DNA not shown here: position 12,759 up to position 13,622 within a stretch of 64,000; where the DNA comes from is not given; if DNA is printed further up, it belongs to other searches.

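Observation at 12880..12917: AT-rich 11-bp perfect inverted repeat that embeds both divergent start codons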

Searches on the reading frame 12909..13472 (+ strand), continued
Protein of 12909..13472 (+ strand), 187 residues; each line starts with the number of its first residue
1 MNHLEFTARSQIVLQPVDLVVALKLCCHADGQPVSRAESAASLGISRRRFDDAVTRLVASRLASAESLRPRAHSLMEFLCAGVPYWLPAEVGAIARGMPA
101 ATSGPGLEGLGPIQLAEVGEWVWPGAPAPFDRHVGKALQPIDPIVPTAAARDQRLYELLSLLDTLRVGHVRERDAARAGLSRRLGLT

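Call 71: search_dna_similar(query=window:12945-13472:+, collection=plasmids, mode=protein, max_evalue=0.001, max_rows=20)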
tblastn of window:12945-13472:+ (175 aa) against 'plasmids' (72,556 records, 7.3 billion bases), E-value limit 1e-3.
Records with a match: 107; places in all: 111; records where one place covers at least 80% of the query: 84.
Best place of each record, by identity: <60% 107.
By first word of the organism name: Rhizobium 22; Bradyrhizobium 14; Agrobacterium 13; Acinetobacter 11; Pseudomonas 9; Sinorhizobium 5; Deinococcus 3; Hymenobacter 3; Picosynechococcus 2; Oscillatoria 2; and 19 more.
By predicted mobility (MOB-suite, as given by PLSDB): conjugative 47; non-mobilizable 35; mobilizable 25.
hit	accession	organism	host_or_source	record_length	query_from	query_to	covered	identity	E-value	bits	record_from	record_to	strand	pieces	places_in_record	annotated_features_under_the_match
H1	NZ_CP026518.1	Deinococcus sp. NW-56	whole organism,water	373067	2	172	98%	40.6%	3e-18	88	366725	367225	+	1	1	hypothetical protein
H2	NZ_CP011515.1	Mitsuaria sp. 7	Bacterium from forest soil.,forest soil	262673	2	164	93%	39.1%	2e-4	48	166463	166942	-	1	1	hypothetical protein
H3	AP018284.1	Chondrocystis sp. NIES-4102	-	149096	1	172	98%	36.6%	2e-17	86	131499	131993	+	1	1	hypothetical protein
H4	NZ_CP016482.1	Picosynechococcus sp. PCC 7117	cell culture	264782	1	172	98%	36.2%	2e-20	94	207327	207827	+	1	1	hypothetical protein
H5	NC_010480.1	Picosynechococcus sp. PCC 7002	-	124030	1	172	98%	36.2%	3e-19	91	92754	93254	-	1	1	hypothetical protein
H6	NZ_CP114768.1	Hymenobacter canadensis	whole organism,lake water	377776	2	164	93%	37.6%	1e-16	83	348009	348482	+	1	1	hypothetical protein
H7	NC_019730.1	Oscillatoria nigro-viridis PCC 7112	-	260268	1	173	99%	35.3%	3e-16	82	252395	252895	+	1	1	hypothetical protein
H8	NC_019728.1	Calothrix sp. PCC 6303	-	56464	1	174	99%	35.1%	1e-17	86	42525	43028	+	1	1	hypothetical protein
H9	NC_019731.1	Oscillatoria nigro-viridis PCC 7112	-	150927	1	172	98%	35.3%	2e-15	80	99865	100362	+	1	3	hypothetical protein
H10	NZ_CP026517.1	Deinococcus sp. NW-56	whole organism,water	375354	22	172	86%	39.7%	2e-16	83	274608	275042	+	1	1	hypothetical protein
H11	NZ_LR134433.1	Legionella adelaidensis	environmental,Cooling tower water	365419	1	173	99%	34.3%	5e-13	73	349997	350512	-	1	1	helix-turn-helix domain-containing protein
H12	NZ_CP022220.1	Bradyrhizobium guangxiense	peanut,cell culture,roots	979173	2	173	98%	34.4%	8e-17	84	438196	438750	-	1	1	hypothetical protein (x2)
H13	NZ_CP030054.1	Bradyrhizobium guangzhouense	Arachis hypogaea,Microbe,nodule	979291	2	173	98%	34.4%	8e-17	84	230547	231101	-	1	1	hypothetical protein (x2)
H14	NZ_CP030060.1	Bradyrhizobium sp. CCBAU 53351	Arachis hypogaea,Microbe,nodule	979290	2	173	98%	34.4%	8e-17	84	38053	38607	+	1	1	hypothetical protein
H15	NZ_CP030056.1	Bradyrhizobium sp. CCBAU 53340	Arachis hypogaea,Microbe,nodule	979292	2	173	98%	34.4%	8e-17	84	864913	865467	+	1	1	hypothetical protein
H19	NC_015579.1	Novosphingobium sp. PP1Y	-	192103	1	172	98%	34.0%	1e-18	89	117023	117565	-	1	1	hypothetical protein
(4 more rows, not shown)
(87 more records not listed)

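Call 72: get_annotated_region(hit=H5, flank=2000)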
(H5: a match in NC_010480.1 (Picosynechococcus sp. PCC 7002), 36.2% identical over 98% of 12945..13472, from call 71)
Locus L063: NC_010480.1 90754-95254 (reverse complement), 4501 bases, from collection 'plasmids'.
description: Picosynechococcus sp. PCC 7002 plasmid pAQ6, complete sequence
organism: Picosynechococcus sp. PCC 7002 (NCBI taxid 32049)
taxonomy: Bacteria; Cyanobacteriota; Cyanophyceae; Chroococcales; Geminocystaceae; Picosynechococcus; Picosynechococcus sp. PCC 7002
host: -; source: -; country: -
typing (MOB-suite, as given by PLSDB): mobilizable; relaxase MOBF
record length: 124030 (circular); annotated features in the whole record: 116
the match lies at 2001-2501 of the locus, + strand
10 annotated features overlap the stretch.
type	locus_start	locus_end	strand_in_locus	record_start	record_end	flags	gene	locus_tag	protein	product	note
CDS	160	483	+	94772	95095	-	-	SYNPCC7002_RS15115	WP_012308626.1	nucleotidyltransferase domain-containing protein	-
CDS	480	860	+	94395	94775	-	-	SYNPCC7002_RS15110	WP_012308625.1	HEPN domain-containing protein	-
CDS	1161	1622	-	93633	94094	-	-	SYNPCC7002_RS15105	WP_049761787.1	cytochrome P450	-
CDS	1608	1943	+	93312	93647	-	-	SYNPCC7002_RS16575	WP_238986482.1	hypothetical protein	-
CDS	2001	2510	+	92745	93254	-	-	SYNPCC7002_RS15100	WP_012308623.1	hypothetical protein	-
CDS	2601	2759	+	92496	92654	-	-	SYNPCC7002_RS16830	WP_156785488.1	hypothetical protein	-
CDS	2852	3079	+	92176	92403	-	-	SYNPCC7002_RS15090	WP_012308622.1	type II toxin-antitoxin system Phd/YefM family antitoxin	-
CDS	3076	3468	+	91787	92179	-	-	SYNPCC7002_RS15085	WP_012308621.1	type II toxin-antitoxin system VapC family toxin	-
CDS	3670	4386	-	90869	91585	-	-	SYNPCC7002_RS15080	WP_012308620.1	hypothetical protein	-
CDS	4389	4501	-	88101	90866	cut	-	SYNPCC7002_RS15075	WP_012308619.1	hypothetical protein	-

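Call 73: get_annotated_region(hit=H1, flank=2000)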
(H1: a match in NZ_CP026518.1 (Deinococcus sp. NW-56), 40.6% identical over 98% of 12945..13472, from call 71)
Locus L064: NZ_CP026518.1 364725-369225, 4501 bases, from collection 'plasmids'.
description: Deinococcus sp. NW-56 plasmid unnamed2, complete sequence
organism: Deinococcus sp. NW-56 (NCBI taxid 2080419)
taxonomy: Bacteria; Deinococcota; Deinococci; Deinococcales; Deinococcaceae; Deinococcus; Deinococcus sp. NW-56
host: -; source: whole organism,water; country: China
typing (MOB-suite, as given by PLSDB): non-mobilizable
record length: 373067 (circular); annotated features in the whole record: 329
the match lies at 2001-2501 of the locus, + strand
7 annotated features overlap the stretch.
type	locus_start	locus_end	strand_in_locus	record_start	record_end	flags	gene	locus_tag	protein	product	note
CDS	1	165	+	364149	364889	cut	-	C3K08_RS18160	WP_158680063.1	DUF6710 family protein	-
CDS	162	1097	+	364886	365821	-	-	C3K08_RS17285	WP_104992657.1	site-specific integrase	GO:0015074 - DNA integration [Evidence IEA]; GO:0006310 - DNA recombination [Evidence IEA]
CDS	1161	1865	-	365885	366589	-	-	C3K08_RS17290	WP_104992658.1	hypothetical protein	-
CDS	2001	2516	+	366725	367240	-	-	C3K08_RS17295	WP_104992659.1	hypothetical protein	-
CDS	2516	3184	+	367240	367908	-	-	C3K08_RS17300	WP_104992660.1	hypothetical protein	-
CDS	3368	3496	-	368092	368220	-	-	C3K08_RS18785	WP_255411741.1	hypothetical protein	-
CDS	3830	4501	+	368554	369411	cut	-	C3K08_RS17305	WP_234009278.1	sulfite exporter TauE/SafE family protein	-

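Call 74: get_annotated_region(hit=H11, flank=2000)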
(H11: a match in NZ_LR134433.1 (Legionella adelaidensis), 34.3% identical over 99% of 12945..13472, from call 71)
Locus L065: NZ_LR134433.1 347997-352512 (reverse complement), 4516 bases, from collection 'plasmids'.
description: Legionella adelaidensis strain NCTC12735 plasmid 24, complete sequence
organism: Legionella adelaidensis (NCBI taxid 45056)
taxonomy: Bacteria; Pseudomonadota; Gammaproteobacteria; Legionellales; Legionellaceae; Legionella; Legionella adelaidensis
host: -; source: environmental,Cooling tower water; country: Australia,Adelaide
typing (MOB-suite, as given by PLSDB): mobilizable; relaxase MOBH
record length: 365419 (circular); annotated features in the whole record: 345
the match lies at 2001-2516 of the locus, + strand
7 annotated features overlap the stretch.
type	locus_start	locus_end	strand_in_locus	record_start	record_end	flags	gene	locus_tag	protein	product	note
CDS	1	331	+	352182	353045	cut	-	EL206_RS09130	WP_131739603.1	transposase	GO:0006313 - DNA transposition [Evidence IEA]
CDS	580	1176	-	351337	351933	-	-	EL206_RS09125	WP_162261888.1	pentapeptide repeat-containing protein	-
CDS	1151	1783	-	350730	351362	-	-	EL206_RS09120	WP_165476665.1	pentapeptide repeat-containing protein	-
CDS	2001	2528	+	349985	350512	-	-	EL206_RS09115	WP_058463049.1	helix-turn-helix domain-containing protein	-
CDS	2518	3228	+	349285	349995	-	-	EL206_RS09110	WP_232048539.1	hypothetical protein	-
CDS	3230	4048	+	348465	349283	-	-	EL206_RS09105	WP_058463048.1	metallophosphoesterase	-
CDS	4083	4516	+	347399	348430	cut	-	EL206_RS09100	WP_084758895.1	GNAT family N-acetyltransferase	-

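Call 75: get_annotated_region(hit=H19, flank=2000)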
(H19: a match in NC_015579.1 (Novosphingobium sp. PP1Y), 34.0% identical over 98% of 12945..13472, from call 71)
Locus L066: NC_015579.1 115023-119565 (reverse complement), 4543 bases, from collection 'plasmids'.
description: Novosphingobium sp. PP1Y plasmid Lpl, complete sequence
organism: Novosphingobium sp. PP1Y (NCBI taxid 702113)
taxonomy: Bacteria; Pseudomonadota; Alphaproteobacteria; Sphingomonadales; Sphingomonadaceae; Novosphingobium; Novosphingobium sp. PP1Y
host: -; source: -; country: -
typing (MOB-suite, as given by PLSDB): conjugative; replicon rep_cluster_545; relaxase MOBP; mating-pair formation MPF_T
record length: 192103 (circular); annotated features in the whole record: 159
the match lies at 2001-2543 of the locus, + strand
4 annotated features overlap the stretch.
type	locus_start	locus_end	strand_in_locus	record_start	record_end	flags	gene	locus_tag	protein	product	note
CDS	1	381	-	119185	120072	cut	-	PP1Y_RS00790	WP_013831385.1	hypothetical protein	-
CDS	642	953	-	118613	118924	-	-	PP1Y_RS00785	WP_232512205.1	helix-turn-helix domain-containing protein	-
CDS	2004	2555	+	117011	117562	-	-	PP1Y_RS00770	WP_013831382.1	hypothetical protein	-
CDS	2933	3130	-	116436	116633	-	-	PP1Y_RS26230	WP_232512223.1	Lrp/AsnC ligand binding domain-containing protein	-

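Call 76: get_annotated_region(hit=H12, flank=2000)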
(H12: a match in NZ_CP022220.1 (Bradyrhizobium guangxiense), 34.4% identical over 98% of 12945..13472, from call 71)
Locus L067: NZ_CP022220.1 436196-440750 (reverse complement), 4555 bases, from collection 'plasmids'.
description: Bradyrhizobium guangxiense strain CCBAU 53363 plasmid p53363, complete sequence
organism: Bradyrhizobium guangxiense (NCBI taxid 1325115)
taxonomy: Bacteria; Pseudomonadota; Alphaproteobacteria; Hyphomicrobiales; Nitrobacteraceae; Bradyrhizobium; Bradyrhizobium guangxiense
host: -; source: peanut,cell culture,roots; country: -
typing (MOB-suite, as given by PLSDB): mobilizable; relaxase MOBP
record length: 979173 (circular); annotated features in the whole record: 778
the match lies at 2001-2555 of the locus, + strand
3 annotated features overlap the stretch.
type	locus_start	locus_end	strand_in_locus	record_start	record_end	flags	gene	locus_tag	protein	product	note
CDS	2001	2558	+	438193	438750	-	-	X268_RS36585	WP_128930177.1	hypothetical protein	-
CDS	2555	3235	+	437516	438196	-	-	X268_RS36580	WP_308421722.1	hypothetical protein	-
CDS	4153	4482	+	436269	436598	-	-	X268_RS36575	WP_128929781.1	hypothetical protein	-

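Call 77: get_annotated_region(hit=H6, flank=2000)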
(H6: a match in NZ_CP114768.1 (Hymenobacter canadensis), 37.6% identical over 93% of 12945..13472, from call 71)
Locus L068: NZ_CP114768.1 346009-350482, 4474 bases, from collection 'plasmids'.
description: Hymenobacter canadensis strain PAMC 29467 plasmid unnamed1, complete sequence
organism: Hymenobacter canadensis (NCBI taxid 2999067)
taxonomy: Bacteria; Bacteroidota; Cytophagia; Cytophagales; Hymenobacteraceae; Hymenobacter; Hymenobacter canadensis
host: -; source: whole organism,lake water; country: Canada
typing (MOB-suite, as given by PLSDB): non-mobilizable
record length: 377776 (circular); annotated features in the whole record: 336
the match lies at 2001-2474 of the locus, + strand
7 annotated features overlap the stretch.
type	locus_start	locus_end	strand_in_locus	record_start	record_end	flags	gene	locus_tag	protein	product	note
CDS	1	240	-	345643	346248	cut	-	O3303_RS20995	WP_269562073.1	hypothetical protein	-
CDS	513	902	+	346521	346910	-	-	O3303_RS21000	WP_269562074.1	helix-turn-helix transcriptional regulator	-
CDS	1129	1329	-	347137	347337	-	-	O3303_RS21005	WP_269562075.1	hypothetical protein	-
CDS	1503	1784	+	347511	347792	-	-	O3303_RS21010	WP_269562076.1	hypothetical protein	-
CDS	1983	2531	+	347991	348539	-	-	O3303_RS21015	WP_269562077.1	hypothetical protein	-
CDS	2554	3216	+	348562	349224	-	-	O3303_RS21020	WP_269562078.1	nucleotidyl transferase AbiEii/AbiGii toxin family protein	-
CDS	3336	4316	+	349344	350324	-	-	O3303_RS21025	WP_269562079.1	tyrosine-type recombinase/integrase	GO:0015074 - DNA integration [Evidence IEA]; GO:0006310 - DNA recombination [Evidence IEA]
